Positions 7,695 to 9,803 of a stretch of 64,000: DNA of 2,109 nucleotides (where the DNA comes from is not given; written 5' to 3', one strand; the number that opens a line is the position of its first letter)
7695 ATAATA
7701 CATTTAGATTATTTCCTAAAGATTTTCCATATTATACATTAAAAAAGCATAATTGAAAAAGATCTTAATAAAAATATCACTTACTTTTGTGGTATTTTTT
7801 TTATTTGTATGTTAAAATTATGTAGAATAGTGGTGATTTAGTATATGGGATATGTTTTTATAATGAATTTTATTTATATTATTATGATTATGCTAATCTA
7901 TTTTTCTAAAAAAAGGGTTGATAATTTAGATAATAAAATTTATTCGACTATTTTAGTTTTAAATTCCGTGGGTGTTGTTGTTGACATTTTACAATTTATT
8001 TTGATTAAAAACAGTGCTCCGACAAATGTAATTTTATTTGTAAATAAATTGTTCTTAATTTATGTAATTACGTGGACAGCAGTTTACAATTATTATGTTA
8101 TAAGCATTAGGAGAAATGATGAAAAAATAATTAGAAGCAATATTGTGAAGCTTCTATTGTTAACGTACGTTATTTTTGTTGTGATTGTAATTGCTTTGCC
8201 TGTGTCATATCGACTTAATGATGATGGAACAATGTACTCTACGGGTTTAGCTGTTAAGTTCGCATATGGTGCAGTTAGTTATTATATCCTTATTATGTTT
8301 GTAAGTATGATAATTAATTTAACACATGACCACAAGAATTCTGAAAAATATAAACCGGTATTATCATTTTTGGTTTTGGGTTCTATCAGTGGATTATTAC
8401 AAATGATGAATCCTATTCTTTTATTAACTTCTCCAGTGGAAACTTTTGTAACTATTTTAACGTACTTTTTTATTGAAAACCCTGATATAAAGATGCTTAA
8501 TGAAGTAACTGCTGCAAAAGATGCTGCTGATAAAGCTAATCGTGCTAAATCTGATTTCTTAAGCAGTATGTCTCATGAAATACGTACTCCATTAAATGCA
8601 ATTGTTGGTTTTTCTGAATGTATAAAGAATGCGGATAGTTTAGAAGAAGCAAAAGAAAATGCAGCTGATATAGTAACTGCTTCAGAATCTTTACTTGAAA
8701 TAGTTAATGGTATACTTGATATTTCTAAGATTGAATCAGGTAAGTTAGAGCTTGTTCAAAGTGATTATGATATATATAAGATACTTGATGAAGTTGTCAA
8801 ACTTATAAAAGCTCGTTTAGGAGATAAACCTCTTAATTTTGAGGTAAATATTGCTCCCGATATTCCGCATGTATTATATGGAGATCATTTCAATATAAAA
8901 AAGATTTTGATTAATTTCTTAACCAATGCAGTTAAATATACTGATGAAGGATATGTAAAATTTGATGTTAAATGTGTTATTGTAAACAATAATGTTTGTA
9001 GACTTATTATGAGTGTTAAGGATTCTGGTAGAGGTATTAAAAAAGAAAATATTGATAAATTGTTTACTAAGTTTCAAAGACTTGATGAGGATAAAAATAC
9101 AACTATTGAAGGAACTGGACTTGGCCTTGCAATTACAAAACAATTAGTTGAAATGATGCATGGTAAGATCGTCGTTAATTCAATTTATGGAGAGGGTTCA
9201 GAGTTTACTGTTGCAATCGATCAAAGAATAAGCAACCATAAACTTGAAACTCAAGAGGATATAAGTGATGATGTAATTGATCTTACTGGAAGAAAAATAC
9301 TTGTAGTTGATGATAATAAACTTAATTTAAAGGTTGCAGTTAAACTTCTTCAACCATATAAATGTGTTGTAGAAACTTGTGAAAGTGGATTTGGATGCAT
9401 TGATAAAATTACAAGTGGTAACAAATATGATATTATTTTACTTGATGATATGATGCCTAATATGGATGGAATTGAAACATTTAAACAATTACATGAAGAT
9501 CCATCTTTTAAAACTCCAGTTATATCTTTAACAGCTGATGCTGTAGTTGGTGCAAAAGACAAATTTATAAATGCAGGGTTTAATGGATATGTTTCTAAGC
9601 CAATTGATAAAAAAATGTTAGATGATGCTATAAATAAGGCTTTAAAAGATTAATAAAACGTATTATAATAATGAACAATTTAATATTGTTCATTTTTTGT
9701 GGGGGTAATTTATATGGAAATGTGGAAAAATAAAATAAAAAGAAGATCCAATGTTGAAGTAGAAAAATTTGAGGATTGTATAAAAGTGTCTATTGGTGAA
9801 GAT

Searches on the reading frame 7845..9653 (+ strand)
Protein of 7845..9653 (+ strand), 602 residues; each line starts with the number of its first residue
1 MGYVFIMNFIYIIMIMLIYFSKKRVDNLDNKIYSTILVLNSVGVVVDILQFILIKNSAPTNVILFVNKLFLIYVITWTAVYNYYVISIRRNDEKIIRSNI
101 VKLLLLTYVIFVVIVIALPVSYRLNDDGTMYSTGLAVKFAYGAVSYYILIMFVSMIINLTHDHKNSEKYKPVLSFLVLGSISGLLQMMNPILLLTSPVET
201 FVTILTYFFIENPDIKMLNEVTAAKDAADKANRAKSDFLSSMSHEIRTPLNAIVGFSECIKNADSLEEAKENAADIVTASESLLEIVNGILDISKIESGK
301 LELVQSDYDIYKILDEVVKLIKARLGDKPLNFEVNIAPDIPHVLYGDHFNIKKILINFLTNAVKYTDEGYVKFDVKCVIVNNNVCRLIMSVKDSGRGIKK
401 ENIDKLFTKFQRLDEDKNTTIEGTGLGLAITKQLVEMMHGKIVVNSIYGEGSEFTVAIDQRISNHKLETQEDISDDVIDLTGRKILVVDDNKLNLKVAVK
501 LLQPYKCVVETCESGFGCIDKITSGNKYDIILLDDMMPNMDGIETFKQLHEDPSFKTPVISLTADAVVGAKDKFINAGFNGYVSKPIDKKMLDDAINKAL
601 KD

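Call 38: search_protein_families(library=pfam, proteins=[window:7845-9653:+], max_evalue=0.00001)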
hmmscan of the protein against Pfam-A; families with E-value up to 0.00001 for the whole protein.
window:7845-9653:+ (602 aa): 3 families
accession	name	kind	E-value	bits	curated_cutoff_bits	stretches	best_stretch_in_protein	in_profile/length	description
PF02518.31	HATPase_c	-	6.8e-24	84.9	26.4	1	347-460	2-109/111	Histidine kinase-, DNA gyrase B-, and HSP90-like ATPase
PF00072.30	Response_reg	-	2.1e-23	83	30.2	1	485-596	1-110/111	Response regulator receiver domain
PF00512.31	HisKA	-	1.6e-17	63.8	26.9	1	234-299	1-66/66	His Kinase A (phospho-acceptor) domain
